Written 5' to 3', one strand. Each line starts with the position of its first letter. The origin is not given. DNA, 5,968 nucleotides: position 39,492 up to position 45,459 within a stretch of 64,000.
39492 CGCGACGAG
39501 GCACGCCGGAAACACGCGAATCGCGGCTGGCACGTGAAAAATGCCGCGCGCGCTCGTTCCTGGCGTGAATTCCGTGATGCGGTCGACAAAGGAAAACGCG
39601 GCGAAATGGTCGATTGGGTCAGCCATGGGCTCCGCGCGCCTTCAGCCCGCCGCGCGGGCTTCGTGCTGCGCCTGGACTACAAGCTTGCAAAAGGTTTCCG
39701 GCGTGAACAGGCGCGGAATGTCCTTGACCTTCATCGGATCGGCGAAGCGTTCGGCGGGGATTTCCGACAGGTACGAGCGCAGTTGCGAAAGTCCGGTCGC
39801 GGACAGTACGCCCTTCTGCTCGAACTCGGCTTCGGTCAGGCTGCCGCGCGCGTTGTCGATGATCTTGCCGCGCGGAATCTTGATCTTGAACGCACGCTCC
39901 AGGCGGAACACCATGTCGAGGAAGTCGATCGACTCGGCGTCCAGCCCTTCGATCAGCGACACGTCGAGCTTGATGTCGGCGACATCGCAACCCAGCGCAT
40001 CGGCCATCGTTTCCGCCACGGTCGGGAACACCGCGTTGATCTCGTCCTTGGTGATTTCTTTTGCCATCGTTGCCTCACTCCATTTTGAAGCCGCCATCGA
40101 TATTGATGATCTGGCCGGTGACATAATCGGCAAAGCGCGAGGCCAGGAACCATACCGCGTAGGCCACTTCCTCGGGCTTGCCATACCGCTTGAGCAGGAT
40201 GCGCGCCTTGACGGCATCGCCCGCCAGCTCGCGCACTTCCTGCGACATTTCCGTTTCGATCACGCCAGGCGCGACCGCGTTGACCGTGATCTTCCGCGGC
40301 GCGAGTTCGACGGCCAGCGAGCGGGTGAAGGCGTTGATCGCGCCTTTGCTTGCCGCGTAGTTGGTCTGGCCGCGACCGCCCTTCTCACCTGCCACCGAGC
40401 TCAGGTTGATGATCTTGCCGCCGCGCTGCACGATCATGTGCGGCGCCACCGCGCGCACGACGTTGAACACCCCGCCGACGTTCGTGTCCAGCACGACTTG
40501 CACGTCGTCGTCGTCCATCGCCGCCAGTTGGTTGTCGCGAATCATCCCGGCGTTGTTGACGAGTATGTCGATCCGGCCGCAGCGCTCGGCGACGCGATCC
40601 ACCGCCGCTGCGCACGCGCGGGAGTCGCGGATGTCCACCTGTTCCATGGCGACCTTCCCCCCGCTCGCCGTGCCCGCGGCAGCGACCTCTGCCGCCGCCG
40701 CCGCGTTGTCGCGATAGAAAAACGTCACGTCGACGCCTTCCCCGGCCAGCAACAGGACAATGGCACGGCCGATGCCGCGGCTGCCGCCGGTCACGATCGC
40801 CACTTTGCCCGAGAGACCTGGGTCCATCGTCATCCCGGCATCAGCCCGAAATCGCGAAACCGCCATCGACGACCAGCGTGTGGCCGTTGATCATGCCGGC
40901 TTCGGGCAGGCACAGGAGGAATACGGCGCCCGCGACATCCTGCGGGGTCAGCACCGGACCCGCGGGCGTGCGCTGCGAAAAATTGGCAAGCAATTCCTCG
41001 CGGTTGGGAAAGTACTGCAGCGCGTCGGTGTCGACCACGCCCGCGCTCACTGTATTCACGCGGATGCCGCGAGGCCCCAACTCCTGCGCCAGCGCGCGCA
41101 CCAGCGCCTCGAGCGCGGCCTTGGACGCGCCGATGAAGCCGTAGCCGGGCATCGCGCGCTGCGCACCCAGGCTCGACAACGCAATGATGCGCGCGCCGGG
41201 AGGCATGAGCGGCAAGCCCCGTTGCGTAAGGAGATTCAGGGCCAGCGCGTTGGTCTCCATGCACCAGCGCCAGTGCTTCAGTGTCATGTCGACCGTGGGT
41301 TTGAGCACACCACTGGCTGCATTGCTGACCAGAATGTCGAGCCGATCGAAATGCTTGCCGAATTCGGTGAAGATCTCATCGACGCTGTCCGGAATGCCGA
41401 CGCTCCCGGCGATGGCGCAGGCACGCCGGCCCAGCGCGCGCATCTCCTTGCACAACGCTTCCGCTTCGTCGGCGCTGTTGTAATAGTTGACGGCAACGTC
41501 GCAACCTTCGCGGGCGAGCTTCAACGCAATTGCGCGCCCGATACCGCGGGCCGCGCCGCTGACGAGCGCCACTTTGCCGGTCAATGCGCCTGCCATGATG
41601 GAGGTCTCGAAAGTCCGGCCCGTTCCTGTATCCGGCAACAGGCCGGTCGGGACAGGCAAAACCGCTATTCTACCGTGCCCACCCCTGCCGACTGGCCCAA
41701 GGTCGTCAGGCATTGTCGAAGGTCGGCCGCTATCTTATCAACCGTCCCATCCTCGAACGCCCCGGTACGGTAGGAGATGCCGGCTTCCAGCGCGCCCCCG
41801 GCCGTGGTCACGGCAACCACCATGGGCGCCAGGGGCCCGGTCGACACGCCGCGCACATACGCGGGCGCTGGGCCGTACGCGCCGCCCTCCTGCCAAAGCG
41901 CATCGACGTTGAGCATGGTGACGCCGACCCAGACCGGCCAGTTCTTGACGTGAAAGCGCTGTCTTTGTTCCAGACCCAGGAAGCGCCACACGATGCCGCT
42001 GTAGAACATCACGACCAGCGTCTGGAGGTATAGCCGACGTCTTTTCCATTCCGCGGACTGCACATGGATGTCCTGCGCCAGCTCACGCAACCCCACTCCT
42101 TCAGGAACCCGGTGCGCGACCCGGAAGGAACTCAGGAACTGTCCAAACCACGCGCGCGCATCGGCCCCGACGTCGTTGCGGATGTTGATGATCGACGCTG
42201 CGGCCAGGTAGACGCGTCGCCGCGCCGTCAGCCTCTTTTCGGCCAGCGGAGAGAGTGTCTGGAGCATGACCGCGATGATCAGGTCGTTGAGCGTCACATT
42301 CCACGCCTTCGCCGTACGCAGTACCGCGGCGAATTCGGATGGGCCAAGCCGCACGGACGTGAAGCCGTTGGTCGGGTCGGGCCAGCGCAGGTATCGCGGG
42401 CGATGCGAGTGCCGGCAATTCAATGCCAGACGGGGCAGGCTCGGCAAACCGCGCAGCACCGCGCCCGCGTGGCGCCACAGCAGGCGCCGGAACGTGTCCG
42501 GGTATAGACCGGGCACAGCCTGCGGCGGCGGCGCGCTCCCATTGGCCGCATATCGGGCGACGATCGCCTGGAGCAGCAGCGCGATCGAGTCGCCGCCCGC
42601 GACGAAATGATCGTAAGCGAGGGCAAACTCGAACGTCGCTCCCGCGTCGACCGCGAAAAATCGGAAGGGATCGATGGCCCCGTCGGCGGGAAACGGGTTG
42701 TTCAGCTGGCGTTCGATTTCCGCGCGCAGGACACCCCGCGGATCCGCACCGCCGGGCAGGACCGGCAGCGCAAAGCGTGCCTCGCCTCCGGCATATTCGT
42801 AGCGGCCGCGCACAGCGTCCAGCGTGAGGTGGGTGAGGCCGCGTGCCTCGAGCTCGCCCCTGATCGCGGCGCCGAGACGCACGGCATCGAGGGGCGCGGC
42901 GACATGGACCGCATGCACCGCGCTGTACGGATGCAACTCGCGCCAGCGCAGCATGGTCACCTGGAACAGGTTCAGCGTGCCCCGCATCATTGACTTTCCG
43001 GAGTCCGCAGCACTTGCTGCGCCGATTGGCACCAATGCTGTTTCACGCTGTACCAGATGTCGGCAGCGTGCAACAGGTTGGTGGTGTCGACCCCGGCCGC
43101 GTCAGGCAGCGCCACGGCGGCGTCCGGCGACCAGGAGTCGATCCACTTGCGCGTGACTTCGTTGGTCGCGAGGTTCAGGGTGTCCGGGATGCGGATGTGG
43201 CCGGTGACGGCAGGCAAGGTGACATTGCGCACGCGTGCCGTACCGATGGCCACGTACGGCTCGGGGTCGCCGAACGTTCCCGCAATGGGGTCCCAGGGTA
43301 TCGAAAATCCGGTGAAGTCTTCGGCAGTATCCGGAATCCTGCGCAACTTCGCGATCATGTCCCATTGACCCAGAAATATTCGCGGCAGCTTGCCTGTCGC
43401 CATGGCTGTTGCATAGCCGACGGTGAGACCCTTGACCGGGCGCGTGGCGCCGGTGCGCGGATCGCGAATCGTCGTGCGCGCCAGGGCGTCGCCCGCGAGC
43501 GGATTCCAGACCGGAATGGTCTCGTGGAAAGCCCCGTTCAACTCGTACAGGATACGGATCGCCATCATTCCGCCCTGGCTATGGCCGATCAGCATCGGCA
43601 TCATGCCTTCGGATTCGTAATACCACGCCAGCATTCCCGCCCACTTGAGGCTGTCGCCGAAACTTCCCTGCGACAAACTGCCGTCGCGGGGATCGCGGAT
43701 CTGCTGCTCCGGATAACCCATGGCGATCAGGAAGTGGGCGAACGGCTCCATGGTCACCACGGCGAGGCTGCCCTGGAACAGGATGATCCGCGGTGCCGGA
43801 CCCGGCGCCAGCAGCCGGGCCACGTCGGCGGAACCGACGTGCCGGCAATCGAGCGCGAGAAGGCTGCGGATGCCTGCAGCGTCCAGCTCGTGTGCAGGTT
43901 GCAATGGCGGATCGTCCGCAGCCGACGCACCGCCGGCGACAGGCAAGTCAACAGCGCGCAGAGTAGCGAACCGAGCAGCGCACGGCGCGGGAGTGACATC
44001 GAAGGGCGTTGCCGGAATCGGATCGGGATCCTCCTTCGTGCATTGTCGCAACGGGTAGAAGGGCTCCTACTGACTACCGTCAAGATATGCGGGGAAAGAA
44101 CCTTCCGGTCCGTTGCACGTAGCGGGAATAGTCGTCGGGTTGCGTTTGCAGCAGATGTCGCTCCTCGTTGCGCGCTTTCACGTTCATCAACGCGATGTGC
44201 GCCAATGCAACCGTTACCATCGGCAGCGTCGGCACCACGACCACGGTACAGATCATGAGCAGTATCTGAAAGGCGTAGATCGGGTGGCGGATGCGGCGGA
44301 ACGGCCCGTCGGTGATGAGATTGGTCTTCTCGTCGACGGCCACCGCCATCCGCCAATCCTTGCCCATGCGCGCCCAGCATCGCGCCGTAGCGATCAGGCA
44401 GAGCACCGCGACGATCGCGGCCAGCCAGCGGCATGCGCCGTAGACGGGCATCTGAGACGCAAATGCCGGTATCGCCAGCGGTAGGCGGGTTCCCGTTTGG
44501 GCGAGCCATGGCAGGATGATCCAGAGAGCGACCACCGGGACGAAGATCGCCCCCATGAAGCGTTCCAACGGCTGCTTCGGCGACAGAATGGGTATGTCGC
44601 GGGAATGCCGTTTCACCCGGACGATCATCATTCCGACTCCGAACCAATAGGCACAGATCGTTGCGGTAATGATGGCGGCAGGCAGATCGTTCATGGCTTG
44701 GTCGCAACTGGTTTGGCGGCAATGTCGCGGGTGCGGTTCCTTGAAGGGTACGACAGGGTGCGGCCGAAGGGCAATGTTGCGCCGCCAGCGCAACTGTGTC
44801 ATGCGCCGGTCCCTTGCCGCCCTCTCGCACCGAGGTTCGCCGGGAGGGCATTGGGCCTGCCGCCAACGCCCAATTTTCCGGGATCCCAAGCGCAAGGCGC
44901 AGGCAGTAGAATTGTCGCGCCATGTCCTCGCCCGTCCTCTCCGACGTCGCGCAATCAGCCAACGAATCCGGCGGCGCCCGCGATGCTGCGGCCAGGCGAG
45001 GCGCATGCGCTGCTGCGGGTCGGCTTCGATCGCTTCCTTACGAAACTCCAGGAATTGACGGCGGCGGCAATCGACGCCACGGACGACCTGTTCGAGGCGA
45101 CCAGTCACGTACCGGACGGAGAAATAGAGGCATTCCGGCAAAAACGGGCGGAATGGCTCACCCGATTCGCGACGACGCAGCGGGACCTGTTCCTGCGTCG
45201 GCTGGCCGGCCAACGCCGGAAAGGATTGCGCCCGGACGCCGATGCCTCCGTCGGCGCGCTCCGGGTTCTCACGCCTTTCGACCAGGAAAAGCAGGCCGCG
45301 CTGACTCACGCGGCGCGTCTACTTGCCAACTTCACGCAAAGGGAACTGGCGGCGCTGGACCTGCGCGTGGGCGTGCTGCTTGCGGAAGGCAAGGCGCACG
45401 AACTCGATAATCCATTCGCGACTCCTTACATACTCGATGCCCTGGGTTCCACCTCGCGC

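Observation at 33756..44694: Self-contained 11-gene type II fatty-acid and lipid-tailoring cluster, probably building a special lipid A-type acyl chain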

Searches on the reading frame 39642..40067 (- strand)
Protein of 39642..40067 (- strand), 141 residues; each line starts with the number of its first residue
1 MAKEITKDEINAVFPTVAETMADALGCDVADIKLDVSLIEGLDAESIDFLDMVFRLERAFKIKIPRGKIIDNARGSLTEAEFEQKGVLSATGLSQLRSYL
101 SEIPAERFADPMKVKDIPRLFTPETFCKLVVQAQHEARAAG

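Call 8: search_protein_families(library=ncbifam, proteins=[window:39642-40067:-], max_evalue=0.001)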
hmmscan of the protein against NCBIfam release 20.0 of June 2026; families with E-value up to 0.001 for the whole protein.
window:39642-40067:- (141 aa): 10 families
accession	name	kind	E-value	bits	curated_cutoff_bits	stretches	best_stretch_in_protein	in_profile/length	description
NF002150.0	PRK00982.1-4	subfamily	3.6e-11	43.1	66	1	11-66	4-59/80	acyl carrier protein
NF002148.0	PRK00982.1-2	subfamily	1.9e-10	40.4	71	1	12-66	4-58/79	acyl carrier protein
NF005079.0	PRK06508.1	equivalog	4.6e-09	36.6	83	1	11-72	2-63/93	acyl carrier protein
NF006031.0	PRK08172.1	equivalog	4.5e-08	33.6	76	1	16-67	8-59/82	acyl carrier protein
TIGR00517.1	acyl_carrier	equivalog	1.6e-07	31.1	70.45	1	12-66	3-57/77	acyl carrier protein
NF002149.0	PRK00982.1-3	equivalog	2.1e-06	27.6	106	1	17-66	8-57/78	acyl carrier protein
NF003757.0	PRK05350.1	equivalog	2.2e-06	27.7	65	1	11-62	5-56/83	acyl carrier protein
NF002147.0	PRK00982.1-1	equivalog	8.1e-06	25.6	84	1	13-68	8-63/83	acyl carrier protein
NF002151.0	PRK00982.1-5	equivalog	1.4e-05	25.2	92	1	17-66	8-57/78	acyl carrier protein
NF040636.1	AcpM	exception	0.00018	21.4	146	1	13-67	6-60/93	meromycolate extension acyl carrier protein AcpM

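Call 50: search_protein_families(library=pfam, proteins=[window:39642-40067:-], max_evalue=5)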
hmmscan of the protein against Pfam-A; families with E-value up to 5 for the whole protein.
window:39642-40067:- (141 aa): 2 families
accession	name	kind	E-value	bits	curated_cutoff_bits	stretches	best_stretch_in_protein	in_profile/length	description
PF00550.31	PP-binding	-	8.3e-08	32.8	20.8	1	16-71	2-56/67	Phosphopantetheine attachment site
PF09851.14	SHOCT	-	0.21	11.8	27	1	73-85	11-23/28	Short C-terminal domain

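Call 87: search_solved_structures(query=window:39642-40067:-, max_evalue=0.01, show_alignments=2)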
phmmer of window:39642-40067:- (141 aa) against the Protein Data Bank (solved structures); distinct sequences matched with E-value up to 0.01: 35.
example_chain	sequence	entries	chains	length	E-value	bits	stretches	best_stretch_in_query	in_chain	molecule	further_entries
2x2b_A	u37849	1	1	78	1.1e-05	28.5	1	16-65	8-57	ACYL CARRIER PROTEIN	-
1hy8_A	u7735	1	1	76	1.1e-05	28.5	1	17-65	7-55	ACYL CARRIER PROTEIN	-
2cnr_A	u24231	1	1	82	2e-05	27.6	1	15-69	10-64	ACYL CARRIER PROTEIN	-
2koo_A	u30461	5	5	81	2.1e-05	27.6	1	15-69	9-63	Acyl carrier protein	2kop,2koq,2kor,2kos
2qnw_A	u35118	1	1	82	3.5e-05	26.8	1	14-67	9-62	Acyl carrier protein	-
1f80_D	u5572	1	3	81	4.8e-05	26.4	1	16-64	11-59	ACYL CARRIER PROTEIN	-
2l0q_A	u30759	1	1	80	6.2e-05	26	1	16-66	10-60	Acyl carrier protein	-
2kw2_A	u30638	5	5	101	0.00011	25.2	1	13-75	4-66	Specialized acyl carrier protein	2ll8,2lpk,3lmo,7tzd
8gsa_A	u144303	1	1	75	0.00019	24.4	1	13-84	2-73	Acyl carrier protein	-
5h9g_A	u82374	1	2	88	0.0002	24.4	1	10-66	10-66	Acyl carrier protein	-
8jfh_E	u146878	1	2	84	0.0002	24.4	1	11-66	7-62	Acyl carrier protein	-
4zjb_G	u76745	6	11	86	0.0002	24.4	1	11-66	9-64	Acyl carrier protein | Acyl carrier protein,Acyl carrier protein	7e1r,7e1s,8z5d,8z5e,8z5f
8jfn_B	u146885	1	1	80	0.0003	23.8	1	12-66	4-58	Acyl carrier protein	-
6lvt_A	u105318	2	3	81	0.00035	23.6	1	12-66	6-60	Acyl carrier protein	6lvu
8jfg_G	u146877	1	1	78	0.00037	23.5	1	12-66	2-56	Acyl carrier protein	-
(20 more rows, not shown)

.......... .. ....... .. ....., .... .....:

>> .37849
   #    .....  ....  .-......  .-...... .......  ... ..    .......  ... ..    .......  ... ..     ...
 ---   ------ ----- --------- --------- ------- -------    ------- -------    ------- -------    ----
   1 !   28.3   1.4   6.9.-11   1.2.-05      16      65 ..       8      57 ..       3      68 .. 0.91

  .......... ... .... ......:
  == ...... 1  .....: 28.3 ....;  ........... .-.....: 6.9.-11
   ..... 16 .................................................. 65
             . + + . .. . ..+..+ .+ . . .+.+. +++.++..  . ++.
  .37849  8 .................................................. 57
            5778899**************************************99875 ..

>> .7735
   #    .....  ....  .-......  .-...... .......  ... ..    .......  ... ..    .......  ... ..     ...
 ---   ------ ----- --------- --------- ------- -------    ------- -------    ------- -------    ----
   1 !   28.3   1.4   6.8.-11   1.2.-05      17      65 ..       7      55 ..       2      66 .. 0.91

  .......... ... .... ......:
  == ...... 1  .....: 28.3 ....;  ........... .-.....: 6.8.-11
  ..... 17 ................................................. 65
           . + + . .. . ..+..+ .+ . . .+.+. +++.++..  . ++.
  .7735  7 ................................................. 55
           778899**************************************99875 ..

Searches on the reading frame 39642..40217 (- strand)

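Call 4: search_protein_families(library=pfam, proteins=[window:39642-40217:-], max_evalue=0.01)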
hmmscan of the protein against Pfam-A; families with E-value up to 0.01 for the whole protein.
window:39642-40217:- (191 aa): 1 family
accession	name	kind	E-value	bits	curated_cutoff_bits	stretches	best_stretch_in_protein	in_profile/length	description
PF00550.31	PP-binding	-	1.6e-07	31.9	20.8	1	66-121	2-56/67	Phosphopantetheine attachment site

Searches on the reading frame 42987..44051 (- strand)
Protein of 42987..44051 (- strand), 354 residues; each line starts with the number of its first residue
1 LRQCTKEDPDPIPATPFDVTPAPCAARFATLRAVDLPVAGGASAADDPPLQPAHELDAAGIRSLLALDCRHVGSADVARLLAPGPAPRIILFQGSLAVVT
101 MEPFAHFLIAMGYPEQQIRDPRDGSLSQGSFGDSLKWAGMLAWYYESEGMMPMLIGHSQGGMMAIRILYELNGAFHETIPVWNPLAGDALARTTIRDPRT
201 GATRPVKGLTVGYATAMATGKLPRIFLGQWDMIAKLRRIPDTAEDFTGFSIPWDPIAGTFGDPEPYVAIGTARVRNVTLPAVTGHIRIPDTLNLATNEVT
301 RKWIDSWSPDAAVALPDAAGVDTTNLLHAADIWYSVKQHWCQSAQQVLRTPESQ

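Call 4: search_protein_families(library=pfam, proteins=[window:42987-44051:-], max_evalue=0.01)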
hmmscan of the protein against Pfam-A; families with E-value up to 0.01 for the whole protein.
window:42987-44051:- (354 aa): 0 families

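Call 8: search_protein_families(library=ncbifam, proteins=[window:42987-44051:-], max_evalue=0.001)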
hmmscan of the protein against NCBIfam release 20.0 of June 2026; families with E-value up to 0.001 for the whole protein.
window:42987-44051:- (354 aa): 0 families

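Call 50: search_protein_families(library=pfam, proteins=[window:42990-43946:-], max_evalue=5)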
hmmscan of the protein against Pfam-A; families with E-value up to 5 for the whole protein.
window:42990-43946:- (319 aa): 1 family
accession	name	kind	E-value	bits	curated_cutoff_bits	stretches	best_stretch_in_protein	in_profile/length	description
PF12697.13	Abhydrolase_6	-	1.6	9.8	26.3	1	119-209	70-152/217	Alpha/beta hydrolase family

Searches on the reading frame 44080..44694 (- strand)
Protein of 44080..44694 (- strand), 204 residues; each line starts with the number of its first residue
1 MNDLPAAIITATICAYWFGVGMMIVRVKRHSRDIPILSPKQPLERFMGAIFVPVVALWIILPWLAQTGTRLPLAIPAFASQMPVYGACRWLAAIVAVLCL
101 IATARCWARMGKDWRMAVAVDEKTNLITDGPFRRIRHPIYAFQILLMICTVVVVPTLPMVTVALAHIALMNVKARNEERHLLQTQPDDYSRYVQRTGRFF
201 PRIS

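Call 8: search_protein_families(library=ncbifam, proteins=[window:44080-44694:-], max_evalue=0.001)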
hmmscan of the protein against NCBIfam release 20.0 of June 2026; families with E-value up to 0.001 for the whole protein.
window:44080-44694:- (204 aa): 1 family
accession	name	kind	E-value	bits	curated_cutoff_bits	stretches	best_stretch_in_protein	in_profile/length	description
NF040696.1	isopcys_mtase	equivalog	1.4e-21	77.2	160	1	20-203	12-190/190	protein-S-isoprenylcysteine O-methyltransferase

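Call 50: search_protein_families(library=pfam, proteins=[window:44080-44694:-], max_evalue=5)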
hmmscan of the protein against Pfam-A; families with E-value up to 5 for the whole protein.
window:44080-44694:- (204 aa): 3 families
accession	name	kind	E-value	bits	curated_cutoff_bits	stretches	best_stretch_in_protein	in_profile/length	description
PF04140.19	ICMT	-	2.7e-10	41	24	1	97-182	6-94/95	Isoprenylcysteine carboxyl methyltransferase (ICMT) family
PF04191.18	PEMT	-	2.7e-07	31.4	25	1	92-182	6-99/105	Phospholipid methyltransferase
PF06966.17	DUF1295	-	0.026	14.5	20.4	1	63-196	91-235/235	Protein of unknown function (DUF1295)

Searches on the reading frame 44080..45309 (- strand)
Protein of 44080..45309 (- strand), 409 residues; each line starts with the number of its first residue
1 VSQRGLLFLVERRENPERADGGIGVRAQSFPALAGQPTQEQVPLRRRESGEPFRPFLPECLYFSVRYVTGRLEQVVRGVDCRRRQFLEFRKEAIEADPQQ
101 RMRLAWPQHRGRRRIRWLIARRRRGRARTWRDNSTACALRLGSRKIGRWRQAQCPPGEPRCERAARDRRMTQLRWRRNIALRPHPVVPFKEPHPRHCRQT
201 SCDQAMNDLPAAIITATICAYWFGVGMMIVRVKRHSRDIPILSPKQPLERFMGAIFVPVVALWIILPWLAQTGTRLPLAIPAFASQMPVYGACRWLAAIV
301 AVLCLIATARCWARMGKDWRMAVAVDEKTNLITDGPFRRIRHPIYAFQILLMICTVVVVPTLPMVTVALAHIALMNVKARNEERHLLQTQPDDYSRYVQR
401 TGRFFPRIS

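Call 5: search_protein_families(library=pfam, proteins=[window:44080-45309:-], max_evalue=0.01)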
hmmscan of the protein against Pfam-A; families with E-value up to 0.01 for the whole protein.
window:44080-45309:- (409 aa): 2 families
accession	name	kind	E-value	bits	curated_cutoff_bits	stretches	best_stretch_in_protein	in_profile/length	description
PF04140.19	ICMT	-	1.1e-09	39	24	1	302-387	6-94/95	Isoprenylcysteine carboxyl methyltransferase (ICMT) family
PF04191.18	PEMT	-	1.3e-06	29.2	25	1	298-387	7-99/105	Phospholipid methyltransferase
